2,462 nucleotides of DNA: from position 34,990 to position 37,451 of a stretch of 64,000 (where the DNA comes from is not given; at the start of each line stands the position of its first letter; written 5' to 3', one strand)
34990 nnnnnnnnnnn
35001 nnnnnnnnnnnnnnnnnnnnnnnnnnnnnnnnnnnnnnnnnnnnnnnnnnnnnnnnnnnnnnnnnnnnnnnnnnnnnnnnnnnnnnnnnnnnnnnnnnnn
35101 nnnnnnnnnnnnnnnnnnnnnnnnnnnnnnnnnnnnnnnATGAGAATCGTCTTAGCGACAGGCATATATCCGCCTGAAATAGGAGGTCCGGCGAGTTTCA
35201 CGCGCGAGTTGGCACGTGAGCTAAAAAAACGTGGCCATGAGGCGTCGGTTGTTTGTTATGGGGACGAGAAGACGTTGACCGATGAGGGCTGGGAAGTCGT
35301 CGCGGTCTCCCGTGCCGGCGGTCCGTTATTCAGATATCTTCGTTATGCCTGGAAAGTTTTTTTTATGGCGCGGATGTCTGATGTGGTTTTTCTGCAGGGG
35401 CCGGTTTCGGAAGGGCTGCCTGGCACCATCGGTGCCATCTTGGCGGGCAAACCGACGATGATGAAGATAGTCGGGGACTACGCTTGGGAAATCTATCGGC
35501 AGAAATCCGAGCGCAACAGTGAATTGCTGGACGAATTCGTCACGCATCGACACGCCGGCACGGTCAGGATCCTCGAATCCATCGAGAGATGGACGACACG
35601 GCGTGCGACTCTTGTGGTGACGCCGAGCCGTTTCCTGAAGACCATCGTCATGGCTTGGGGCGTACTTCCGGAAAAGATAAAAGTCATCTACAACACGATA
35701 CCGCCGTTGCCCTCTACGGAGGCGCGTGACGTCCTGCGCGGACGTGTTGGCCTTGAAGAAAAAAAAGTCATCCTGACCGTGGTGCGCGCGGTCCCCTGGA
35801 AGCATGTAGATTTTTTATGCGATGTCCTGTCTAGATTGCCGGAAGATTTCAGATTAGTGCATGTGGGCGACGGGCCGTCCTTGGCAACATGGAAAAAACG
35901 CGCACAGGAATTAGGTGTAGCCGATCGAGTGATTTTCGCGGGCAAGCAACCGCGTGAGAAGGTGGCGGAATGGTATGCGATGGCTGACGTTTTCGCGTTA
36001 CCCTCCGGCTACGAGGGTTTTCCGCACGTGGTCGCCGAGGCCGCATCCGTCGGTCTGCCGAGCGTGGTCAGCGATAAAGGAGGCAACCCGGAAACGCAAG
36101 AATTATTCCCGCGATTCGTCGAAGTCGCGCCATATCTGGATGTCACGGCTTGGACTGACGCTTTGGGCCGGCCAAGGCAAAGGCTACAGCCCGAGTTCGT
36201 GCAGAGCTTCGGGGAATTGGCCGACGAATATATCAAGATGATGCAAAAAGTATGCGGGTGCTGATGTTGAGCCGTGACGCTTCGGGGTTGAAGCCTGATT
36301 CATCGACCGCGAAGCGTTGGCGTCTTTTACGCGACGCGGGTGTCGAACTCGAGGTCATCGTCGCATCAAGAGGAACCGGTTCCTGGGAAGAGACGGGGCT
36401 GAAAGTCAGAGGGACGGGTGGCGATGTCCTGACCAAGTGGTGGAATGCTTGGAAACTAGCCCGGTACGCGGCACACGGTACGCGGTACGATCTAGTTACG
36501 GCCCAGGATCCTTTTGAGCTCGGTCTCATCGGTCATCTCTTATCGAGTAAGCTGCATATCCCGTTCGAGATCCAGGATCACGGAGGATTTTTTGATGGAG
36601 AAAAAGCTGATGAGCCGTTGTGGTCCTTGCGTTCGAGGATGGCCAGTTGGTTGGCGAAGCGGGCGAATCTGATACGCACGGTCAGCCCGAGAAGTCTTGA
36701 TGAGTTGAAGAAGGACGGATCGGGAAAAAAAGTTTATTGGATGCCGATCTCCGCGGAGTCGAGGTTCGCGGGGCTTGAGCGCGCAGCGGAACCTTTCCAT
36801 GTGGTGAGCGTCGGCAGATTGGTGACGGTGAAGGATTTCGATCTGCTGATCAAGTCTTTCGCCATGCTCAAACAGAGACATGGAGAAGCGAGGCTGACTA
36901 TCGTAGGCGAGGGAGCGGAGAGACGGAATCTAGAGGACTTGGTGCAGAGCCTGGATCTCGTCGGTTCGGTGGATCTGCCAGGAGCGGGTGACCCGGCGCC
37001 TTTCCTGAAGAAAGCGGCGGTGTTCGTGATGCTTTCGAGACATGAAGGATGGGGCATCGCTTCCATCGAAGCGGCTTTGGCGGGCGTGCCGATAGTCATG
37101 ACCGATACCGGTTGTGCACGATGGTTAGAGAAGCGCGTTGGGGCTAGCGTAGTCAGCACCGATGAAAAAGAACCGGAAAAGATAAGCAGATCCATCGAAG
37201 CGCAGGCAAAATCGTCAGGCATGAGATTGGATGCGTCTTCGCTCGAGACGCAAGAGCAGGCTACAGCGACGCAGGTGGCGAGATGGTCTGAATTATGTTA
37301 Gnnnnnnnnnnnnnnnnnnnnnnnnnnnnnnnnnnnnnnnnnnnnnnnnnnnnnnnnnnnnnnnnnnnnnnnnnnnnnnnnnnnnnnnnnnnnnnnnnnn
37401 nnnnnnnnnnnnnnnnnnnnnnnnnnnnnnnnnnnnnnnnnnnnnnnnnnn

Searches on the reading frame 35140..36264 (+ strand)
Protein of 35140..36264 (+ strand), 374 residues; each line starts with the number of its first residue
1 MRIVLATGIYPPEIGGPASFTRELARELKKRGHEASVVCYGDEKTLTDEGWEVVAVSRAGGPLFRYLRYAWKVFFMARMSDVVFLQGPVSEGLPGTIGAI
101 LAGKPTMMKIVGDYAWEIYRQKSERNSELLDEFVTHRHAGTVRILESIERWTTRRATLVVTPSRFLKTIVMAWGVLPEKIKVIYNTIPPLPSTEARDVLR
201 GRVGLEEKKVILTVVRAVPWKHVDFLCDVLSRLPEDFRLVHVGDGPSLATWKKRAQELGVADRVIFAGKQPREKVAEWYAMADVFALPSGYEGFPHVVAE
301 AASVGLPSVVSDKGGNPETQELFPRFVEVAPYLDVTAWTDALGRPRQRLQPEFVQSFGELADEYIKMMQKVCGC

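Call 78: search_protein_families(library=pfam, proteins=[window:35140-36264:+], max_evalue=0.00001)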
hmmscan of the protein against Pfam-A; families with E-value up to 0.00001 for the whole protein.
window:35140-36264:+ (374 aa): 5 families
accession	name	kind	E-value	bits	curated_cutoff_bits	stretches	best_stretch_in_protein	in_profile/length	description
PF00534.26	Glycos_transf_1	-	2.5e-29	102.5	26.4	1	205-319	11-130/172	Glycosyl transferases group 1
PF13692.12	Glyco_trans_1_4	-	1e-25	91.1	27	1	209-319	2-114/142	Glycosyl transferases group 1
PF13439.12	Glyco_transf_4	-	2.5e-18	67.1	28.5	1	14-187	1-166/170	Glycosyltransferase Family 4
PF13579.12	Glyco_trans_4_4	-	1.6e-16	61.4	29.7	1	15-185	1-157/158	Glycosyl transferase 4-like domain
PF20706.3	GT4-conflict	-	7.5e-07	28.9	26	0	271-315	271-315/385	Family 4 Glycosyltransferase in conflict systems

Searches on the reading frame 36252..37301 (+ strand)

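Call 78: search_protein_families(library=pfam, proteins=[window:36252-37301:+], max_evalue=0.00001)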
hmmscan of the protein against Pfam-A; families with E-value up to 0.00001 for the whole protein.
window:36252-37301:+ (349 aa): 5 families
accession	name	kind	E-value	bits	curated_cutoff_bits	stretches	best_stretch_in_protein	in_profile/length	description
PF00534.26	Glycos_transf_1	-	2.7e-25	89.3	26.4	1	175-317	9-154/172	Glycosyl transferases group 1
PF13692.12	Glyco_trans_1_4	-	1e-22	81.3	27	1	183-313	3-134/142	Glycosyl transferases group 1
PF20706.3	GT4-conflict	-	1.1e-14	54.7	26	1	128-332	137-369/385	Family 4 Glycosyltransferase in conflict systems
PF13439.12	Glyco_transf_4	-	8.5e-10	39.3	28.5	1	26-156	15-153/170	Glycosyltransferase Family 4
PF13579.12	Glyco_trans_4_4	-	2.9e-08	34.6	29.7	1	24-156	12-146/158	Glycosyl transferase 4-like domain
